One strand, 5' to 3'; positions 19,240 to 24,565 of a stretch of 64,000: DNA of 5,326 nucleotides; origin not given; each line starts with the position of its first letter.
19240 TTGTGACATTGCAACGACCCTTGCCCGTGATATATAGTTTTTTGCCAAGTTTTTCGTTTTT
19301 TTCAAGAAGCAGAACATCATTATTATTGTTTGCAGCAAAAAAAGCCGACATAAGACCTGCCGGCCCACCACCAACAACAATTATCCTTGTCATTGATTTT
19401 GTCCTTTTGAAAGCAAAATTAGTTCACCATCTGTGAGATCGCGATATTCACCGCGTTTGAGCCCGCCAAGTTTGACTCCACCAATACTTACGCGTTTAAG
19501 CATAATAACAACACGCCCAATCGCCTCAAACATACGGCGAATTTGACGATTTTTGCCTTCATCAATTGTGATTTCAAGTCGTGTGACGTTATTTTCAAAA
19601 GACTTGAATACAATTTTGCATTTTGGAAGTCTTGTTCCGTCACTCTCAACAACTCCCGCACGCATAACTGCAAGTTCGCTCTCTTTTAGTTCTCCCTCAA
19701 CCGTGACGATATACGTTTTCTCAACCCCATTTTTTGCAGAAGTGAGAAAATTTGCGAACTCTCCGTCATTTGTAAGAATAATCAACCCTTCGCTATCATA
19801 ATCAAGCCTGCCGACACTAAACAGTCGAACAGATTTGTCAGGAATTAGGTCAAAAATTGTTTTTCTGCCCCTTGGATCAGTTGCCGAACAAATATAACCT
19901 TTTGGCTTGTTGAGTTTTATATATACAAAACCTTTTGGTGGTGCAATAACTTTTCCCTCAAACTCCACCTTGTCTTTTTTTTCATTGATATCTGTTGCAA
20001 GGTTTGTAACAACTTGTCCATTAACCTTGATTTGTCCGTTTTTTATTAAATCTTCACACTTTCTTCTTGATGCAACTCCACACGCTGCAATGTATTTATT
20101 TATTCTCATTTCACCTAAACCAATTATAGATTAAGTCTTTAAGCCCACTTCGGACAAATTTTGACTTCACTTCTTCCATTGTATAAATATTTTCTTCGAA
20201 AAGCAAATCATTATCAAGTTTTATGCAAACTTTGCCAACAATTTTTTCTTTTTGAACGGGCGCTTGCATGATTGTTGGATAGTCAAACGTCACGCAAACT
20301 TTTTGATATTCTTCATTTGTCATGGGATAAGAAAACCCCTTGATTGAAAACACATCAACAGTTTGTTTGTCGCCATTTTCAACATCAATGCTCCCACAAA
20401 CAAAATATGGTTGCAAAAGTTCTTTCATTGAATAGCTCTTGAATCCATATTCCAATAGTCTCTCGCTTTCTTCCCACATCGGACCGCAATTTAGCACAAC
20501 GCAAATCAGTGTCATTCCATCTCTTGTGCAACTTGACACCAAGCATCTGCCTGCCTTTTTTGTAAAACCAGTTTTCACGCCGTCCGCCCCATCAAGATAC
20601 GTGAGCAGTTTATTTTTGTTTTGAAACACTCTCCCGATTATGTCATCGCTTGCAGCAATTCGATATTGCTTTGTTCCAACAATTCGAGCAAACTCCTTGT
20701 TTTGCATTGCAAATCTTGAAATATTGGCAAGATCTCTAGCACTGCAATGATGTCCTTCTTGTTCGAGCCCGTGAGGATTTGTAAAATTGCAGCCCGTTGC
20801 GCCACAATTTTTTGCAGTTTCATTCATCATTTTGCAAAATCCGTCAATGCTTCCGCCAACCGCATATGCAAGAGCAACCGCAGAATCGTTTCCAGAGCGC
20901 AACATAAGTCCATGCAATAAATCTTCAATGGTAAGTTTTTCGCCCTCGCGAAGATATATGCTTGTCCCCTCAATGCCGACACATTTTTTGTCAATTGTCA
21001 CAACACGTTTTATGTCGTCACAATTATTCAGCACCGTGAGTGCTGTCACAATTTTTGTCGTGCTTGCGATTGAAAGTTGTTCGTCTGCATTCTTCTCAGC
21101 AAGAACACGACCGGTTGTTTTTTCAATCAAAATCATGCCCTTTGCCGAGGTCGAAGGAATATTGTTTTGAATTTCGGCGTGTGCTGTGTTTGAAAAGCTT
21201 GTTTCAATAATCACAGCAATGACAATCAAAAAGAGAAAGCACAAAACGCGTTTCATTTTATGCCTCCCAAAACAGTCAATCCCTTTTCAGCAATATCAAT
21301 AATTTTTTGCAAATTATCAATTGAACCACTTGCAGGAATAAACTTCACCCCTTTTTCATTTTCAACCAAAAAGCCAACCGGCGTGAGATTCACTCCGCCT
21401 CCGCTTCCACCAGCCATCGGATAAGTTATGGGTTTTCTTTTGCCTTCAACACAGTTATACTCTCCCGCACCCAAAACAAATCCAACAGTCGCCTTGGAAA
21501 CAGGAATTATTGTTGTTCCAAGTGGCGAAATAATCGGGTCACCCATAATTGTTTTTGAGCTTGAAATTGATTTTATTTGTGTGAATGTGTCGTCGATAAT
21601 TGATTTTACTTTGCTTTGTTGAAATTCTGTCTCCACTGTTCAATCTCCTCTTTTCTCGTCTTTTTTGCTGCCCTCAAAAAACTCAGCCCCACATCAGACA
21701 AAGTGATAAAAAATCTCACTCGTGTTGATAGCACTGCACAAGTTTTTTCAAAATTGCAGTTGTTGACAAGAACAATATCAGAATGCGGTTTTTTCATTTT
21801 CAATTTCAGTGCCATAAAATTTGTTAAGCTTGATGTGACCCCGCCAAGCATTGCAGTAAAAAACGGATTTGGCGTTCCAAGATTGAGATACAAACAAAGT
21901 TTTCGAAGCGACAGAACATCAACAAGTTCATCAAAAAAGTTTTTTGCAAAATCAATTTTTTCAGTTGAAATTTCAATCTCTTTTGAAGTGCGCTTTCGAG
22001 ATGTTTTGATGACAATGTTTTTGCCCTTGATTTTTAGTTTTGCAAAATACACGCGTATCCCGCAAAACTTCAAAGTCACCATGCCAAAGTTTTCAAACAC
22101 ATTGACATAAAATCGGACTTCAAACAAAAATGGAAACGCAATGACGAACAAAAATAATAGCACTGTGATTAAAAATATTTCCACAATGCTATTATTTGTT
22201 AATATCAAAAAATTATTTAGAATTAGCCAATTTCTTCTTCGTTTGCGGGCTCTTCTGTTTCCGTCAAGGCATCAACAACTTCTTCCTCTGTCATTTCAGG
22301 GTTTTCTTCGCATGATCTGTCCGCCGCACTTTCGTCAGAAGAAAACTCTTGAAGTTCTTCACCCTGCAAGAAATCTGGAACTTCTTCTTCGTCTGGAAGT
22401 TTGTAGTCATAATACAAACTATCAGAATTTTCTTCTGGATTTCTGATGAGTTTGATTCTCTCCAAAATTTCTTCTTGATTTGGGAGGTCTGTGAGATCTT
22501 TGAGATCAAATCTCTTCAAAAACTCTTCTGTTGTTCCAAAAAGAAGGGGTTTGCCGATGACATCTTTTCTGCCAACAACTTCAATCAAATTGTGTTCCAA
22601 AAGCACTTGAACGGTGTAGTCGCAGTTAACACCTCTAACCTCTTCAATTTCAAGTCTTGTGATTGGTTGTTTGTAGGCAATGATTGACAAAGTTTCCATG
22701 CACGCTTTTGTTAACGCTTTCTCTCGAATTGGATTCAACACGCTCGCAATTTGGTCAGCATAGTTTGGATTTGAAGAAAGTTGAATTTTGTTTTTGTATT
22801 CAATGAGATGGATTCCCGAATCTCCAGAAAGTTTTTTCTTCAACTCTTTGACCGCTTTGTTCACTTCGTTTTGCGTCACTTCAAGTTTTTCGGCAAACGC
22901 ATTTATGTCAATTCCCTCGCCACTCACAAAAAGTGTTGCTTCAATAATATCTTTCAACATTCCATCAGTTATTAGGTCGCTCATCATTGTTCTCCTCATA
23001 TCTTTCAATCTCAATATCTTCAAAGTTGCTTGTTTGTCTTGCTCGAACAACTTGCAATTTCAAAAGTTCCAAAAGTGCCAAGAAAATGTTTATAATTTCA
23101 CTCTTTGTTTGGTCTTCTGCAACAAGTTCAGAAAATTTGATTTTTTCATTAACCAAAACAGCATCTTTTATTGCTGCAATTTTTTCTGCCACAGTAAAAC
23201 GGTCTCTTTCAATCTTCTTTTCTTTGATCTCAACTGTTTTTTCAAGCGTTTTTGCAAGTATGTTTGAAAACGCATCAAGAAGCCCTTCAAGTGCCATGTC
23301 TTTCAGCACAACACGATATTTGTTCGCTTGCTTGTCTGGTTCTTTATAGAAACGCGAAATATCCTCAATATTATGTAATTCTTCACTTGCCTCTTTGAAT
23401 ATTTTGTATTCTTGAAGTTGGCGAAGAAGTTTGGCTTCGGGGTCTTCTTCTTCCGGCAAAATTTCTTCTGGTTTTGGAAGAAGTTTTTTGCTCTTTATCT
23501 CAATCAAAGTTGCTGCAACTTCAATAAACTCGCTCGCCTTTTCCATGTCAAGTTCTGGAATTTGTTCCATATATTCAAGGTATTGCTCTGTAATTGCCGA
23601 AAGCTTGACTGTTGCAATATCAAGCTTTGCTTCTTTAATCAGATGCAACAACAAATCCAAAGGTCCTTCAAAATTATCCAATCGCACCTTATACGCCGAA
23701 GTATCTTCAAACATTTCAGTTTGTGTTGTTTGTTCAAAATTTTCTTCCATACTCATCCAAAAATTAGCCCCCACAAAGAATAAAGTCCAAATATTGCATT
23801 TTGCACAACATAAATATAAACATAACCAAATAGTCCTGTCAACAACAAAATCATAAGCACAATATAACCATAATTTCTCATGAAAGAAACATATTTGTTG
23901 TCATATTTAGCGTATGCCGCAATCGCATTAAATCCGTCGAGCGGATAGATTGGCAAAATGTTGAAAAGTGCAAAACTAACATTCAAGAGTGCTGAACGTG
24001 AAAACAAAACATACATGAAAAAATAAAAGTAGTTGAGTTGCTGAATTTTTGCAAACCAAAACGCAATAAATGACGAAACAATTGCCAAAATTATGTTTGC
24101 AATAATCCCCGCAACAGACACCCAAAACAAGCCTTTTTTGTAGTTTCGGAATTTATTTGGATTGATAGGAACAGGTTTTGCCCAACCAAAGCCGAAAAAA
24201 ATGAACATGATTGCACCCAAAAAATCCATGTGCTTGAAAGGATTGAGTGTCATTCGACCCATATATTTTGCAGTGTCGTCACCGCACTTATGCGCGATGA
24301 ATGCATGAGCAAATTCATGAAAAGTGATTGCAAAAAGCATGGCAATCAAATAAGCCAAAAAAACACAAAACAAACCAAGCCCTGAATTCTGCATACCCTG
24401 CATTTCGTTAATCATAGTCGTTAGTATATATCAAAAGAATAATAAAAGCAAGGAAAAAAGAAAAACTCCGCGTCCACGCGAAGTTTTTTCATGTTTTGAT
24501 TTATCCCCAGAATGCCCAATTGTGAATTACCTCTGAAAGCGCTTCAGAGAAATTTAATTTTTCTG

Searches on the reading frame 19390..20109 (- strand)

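Call 35: search_protein_families(library=ncbifam, proteins=[window:19390-20109:-], max_evalue=0.00001)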
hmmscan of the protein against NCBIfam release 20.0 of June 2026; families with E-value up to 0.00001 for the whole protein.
window:19390-20109:- (239 aa): 7 families
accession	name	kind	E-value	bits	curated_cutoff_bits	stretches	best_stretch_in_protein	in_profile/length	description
TIGR00093.1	TIGR00093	subfamily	7.1e-50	168.9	109.3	1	67-227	1-161/161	pseudouridine synthase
NF007784.0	PRK10475.1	equivalog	1.1e-46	159.1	318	1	1-235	7-234/290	23S rRNA pseudouridine(2604) synthase RluF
NF008097.0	PRK10839.1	equivalog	4.4e-44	150.9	275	1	1-230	1-227/232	16S rRNA pseudouridine(516) synthase RsuA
NF007976.1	PRK10700.1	equivalog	1.9e-36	125.7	290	1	3-226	5-233/291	23S rRNA pseudouridine(2605) synthase RluB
NF008487.1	PRK11394.1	equivalog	1.6e-25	89.9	284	1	64-227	31-206/206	23S rRNA pseudouridine(2457) synthase RluE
TIGR00005.1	rluA_subfam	subfamily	8.9e-09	35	192.7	1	12-151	18-177/298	RluA family pseudouridine synthase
NF049952.1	23rRNACMtaseTlyA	equivalog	3.4e-06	26.7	250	1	1-52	1-53/236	23S rRNA (cytidine-2'-O)-methyltransferase TlyA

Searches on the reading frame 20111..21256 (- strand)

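Call 35: search_protein_families(library=ncbifam, proteins=[window:20111-21256:-], max_evalue=0.00001)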
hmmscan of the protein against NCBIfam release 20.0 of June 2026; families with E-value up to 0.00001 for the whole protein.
window:20111-21256:- (381 aa): 8 families
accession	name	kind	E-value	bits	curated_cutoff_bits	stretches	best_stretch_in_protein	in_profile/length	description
NF007445.0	PRK10001.1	equivalog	1.3e-44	152.6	765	1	21-376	21-387/400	serine-type D-Ala-D-Ala carboxypeptidase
NF008489.0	PRK11397.1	equivalog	3.4e-43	147.8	610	1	10-376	7-385/389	serine-type D-Ala-D-Ala carboxypeptidase DacD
NF008059.0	PRK10793.1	equivalog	2.1e-40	138.7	694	1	11-375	13-393/403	D-alanyl-D-alanine carboxypeptidase DacA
NF038273.1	strep_PBP3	exception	2.2e-35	122.5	490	1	12-352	6-371/407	D-alanyl-D-alanine carboxypeptidase PBP3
NF000471.1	vanY_of_D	exception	2.7e-28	99.2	625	1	18-256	83-334/354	transpeptidase-like D-Ala-D-Ala carboxypeptidase VanY-D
NF008668.0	PRK11669.1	equivalog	1.4e-25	90.1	294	1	4-256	9-262/316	D-alanyl-D-alanine endopeptidase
NF038258.2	PBP4_Staph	exception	4.8e-20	71.7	500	1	22-263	24-285/366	penicillin-binding protein PBP4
NF033139.1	blaZ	exception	3.6e-06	26.5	580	1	7-223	4-215/281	penicillin-hydrolyzing class A beta-lactamase BlaZ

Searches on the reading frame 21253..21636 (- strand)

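Call 51: search_protein_families(library=pfam, proteins=[window:21253-21636:-], max_evalue=0.001)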
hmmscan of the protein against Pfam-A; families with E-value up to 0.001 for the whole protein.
window:21253-21636:- (127 aa): 1 family
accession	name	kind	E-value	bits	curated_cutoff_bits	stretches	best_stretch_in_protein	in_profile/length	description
PF09579.15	Spore_YtfJ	-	1.4e-16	61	25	1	40-115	6-75/81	Sporulation protein YtfJ (Spore_YtfJ)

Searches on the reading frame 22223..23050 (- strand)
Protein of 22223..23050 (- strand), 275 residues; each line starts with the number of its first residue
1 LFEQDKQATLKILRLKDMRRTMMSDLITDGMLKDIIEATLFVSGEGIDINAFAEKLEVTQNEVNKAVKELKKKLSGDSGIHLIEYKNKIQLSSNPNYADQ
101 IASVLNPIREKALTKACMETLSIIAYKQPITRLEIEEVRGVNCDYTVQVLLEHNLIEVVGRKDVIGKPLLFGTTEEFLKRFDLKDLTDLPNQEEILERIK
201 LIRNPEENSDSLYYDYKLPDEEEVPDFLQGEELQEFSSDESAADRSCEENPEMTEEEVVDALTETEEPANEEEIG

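Call 51: search_protein_families(library=pfam, proteins=[window:22223-23050:-], max_evalue=0.001)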
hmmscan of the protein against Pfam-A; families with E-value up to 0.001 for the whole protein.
window:22223-23050:- (275 aa): 1 family
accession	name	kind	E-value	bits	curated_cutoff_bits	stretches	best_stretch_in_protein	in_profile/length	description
PF04079.22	SMC_ScpB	-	1.1e-49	168.5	27.4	1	35-191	2-159/160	Segregation and condensation complex subunit ScpB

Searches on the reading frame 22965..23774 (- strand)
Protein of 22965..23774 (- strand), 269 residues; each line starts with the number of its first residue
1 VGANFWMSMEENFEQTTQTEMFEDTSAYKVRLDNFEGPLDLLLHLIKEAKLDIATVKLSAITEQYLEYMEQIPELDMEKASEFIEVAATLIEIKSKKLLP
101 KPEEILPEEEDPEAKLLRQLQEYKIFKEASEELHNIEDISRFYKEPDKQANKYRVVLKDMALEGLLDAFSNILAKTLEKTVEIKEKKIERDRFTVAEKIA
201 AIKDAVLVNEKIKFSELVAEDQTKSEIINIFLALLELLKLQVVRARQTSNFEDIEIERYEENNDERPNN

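Call 11: search_protein_families(library=ncbifam, proteins=[window:22965-23774:-], max_evalue=0.00001)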
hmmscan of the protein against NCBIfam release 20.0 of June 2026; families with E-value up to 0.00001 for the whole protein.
window:22965-23774:- (269 aa): 5 families
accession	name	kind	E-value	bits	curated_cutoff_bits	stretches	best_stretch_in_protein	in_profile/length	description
NF000994.0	PRK00104.1-3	equivalog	5e-55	186.8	234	1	27-263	3-245/246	segregation/condensation protein A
NF000993.0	PRK00104.1-2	equivalog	6.6e-49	166.7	268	1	30-261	3-235/237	segregation/condensation protein A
NF000995.0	PRK00104.1-4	equivalog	1.2e-48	165.7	315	1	27-262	4-249/251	segregation/condensation protein A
NF000992.0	PRK00104.1-1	equivalog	1.8e-30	106.3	417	1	28-260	3-244/247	segregation/condensation protein A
NF001751.0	PRK00478.1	equivalog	8.1e-15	54.7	436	1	25-256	158-410/505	segregation/condensation protein A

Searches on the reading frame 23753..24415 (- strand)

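Call 11: search_protein_families(library=ncbifam, proteins=[window:23753-24415:-], max_evalue=0.00001)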
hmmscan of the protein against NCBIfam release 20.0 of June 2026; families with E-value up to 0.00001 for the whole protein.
window:23753-24415:- (220 aa): 0 families

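Call 51: search_protein_families(library=pfam, proteins=[window:23753-24415:-], max_evalue=0.001)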
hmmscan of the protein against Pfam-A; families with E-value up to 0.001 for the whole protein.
window:23753-24415:- (220 aa): 1 family
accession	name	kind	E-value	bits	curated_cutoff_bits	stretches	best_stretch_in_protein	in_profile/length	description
PF02163.28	Peptidase_M50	-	4.6e-12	46.2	27.2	2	22-121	2-103/221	Peptidase family M50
